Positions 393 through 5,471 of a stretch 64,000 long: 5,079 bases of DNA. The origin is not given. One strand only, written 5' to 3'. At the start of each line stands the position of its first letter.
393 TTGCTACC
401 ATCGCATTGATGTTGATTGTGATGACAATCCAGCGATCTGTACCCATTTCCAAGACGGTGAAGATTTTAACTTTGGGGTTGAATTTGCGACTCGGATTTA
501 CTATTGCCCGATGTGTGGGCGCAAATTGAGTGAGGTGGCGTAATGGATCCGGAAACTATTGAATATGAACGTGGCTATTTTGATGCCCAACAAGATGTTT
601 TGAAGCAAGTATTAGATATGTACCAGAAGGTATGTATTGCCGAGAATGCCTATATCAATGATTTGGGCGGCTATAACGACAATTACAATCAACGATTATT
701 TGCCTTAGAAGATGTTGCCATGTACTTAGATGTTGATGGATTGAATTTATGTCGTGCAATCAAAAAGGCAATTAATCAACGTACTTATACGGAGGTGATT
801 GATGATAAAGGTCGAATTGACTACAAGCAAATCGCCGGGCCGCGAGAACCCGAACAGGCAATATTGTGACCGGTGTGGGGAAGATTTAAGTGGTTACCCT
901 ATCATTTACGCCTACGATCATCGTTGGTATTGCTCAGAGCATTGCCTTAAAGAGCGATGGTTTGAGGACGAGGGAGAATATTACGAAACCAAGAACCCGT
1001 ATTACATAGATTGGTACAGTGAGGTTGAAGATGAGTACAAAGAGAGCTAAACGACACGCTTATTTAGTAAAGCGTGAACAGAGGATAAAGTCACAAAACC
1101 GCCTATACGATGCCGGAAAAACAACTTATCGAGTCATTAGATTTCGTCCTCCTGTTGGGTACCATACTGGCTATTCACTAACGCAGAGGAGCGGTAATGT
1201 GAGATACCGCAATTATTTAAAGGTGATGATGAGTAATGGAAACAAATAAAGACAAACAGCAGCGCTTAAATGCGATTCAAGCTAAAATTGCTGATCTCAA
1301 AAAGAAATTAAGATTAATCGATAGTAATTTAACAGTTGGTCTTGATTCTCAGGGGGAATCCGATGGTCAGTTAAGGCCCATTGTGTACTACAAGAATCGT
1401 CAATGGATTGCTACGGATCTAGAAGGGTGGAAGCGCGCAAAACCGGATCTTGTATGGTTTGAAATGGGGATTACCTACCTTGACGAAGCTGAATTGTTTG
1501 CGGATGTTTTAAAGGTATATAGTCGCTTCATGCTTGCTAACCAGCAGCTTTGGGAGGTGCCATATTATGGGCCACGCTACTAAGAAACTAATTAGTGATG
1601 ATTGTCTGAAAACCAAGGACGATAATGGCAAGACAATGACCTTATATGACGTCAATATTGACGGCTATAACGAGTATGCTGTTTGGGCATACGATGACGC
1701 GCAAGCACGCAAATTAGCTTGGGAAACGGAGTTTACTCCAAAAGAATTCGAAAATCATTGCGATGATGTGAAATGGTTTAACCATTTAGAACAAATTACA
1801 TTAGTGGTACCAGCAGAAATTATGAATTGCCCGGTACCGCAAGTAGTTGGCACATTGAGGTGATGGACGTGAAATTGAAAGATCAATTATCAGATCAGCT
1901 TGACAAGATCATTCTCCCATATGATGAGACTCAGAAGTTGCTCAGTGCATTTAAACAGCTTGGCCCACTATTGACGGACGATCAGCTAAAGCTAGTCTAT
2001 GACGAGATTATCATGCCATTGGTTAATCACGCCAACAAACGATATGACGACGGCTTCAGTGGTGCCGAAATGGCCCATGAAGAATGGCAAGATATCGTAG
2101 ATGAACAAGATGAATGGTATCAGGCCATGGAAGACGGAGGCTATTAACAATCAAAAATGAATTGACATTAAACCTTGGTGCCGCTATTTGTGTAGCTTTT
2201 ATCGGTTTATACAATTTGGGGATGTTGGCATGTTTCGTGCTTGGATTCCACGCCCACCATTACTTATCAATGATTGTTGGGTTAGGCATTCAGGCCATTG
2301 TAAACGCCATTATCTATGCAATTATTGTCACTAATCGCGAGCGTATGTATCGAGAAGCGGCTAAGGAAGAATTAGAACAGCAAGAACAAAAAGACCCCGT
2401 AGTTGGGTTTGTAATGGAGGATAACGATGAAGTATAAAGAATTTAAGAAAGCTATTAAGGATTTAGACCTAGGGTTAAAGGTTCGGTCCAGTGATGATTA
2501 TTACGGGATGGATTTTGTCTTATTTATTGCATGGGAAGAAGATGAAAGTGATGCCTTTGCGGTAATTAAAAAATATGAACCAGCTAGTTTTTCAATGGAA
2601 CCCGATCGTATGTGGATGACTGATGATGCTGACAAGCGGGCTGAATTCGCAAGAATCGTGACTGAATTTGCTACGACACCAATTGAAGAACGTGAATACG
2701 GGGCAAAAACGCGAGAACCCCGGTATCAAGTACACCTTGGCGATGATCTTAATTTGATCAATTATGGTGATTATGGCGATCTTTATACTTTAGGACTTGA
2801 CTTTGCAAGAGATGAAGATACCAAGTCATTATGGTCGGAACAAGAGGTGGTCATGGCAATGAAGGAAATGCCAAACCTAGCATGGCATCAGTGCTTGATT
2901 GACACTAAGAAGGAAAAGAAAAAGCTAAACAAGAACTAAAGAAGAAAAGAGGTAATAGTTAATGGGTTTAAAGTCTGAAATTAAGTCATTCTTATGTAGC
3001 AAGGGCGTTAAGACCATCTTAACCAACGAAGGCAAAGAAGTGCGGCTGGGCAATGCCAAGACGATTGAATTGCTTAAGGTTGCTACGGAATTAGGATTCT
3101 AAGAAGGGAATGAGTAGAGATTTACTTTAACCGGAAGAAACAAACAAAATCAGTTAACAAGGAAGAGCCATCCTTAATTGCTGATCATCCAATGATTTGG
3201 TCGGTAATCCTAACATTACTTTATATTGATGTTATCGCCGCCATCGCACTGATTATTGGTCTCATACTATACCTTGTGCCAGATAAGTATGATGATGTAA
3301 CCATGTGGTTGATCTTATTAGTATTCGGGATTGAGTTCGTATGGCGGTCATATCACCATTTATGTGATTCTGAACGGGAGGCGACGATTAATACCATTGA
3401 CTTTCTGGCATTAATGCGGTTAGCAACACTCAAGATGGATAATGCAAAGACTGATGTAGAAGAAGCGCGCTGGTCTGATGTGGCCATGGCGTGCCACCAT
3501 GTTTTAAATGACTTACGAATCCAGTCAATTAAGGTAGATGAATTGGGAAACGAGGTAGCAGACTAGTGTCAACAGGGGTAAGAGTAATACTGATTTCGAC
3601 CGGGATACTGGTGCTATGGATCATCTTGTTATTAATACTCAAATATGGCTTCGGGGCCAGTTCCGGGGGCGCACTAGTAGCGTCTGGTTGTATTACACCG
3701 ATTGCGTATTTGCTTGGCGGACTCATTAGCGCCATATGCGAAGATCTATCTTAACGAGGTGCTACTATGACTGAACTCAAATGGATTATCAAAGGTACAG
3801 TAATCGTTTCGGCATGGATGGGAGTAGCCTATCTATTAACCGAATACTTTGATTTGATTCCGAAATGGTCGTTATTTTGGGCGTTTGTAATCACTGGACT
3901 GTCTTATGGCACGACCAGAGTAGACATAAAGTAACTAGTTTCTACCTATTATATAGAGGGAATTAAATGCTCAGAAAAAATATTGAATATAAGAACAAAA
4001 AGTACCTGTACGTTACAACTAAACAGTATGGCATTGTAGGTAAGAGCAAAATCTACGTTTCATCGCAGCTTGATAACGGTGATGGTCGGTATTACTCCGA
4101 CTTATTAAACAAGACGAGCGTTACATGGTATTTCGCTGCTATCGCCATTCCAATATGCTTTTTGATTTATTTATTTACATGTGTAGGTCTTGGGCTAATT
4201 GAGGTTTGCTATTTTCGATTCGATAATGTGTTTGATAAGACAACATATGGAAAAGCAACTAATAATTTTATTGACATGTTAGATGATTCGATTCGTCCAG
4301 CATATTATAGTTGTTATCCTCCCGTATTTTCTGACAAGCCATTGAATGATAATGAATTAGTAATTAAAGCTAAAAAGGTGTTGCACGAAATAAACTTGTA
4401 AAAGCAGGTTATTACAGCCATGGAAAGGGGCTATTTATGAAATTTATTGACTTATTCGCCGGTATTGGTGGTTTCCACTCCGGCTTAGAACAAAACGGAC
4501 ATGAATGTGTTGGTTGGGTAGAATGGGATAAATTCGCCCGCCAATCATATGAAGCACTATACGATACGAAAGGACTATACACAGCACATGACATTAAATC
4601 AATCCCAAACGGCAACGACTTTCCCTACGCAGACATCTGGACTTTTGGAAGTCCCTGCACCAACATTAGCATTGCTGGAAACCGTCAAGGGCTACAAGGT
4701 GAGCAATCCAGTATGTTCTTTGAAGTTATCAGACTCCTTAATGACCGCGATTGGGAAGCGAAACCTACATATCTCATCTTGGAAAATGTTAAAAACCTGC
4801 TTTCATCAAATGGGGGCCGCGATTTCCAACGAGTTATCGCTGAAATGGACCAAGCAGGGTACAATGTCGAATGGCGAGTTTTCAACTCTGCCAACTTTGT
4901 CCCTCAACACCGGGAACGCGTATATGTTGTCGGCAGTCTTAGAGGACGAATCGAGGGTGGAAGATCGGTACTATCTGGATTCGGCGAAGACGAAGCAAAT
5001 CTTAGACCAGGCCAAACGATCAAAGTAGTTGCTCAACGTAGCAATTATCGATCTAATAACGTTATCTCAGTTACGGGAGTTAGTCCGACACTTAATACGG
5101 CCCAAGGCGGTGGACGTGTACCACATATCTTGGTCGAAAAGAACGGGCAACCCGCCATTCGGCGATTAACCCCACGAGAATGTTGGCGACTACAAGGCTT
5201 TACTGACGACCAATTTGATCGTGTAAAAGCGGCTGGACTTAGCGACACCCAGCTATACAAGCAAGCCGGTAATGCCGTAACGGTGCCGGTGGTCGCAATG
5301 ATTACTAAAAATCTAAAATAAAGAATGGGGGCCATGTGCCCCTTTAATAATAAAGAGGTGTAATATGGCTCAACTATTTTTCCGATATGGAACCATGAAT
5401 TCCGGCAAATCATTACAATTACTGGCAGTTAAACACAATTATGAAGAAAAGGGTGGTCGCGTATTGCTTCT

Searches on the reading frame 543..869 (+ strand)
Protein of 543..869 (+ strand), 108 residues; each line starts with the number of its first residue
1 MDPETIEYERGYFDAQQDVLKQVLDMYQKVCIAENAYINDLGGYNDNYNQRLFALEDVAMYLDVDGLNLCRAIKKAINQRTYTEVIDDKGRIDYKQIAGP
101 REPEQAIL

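Call 103: find_encoding_contigs(protein=window:543-869:+, flank=10000, max_places=6)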
Protein window:543-869:+ (108 aa): 2 contigs read that carry it; 1 place shown.
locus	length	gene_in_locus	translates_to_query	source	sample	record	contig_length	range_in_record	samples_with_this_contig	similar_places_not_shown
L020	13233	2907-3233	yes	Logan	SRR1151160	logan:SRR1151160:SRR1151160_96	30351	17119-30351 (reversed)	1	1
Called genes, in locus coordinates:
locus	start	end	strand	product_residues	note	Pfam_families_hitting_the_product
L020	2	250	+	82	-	?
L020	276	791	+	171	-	PF04608:PgpA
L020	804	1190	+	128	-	-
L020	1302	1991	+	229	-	-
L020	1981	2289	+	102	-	-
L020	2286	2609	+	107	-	-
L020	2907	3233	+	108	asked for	-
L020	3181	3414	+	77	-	-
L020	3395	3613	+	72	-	-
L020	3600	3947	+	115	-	-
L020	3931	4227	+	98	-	-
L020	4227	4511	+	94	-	-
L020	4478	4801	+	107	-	-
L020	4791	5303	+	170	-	-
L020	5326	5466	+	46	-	-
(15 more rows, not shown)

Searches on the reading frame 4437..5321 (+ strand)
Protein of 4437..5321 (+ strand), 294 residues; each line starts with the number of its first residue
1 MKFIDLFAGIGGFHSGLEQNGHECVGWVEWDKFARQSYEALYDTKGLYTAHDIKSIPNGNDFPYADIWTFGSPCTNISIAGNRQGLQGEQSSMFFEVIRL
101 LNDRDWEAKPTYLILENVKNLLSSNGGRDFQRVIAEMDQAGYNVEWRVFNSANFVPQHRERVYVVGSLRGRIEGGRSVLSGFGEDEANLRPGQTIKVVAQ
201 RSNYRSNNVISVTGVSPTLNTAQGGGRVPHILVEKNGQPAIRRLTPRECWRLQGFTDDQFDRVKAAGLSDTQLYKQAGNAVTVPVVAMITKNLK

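Call 36: search_protein_families(library=pfam, proteins=[window:4437-5321:+], max_evalue=0.001)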
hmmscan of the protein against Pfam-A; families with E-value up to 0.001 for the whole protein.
window:4437-5321:+ (294 aa): 1 family
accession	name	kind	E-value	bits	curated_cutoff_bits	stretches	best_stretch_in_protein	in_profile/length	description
PF00145.23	DNA_methylase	-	1.6e-63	215.5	22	2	1-170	1-164/324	C-5 cytosine-specific DNA methylase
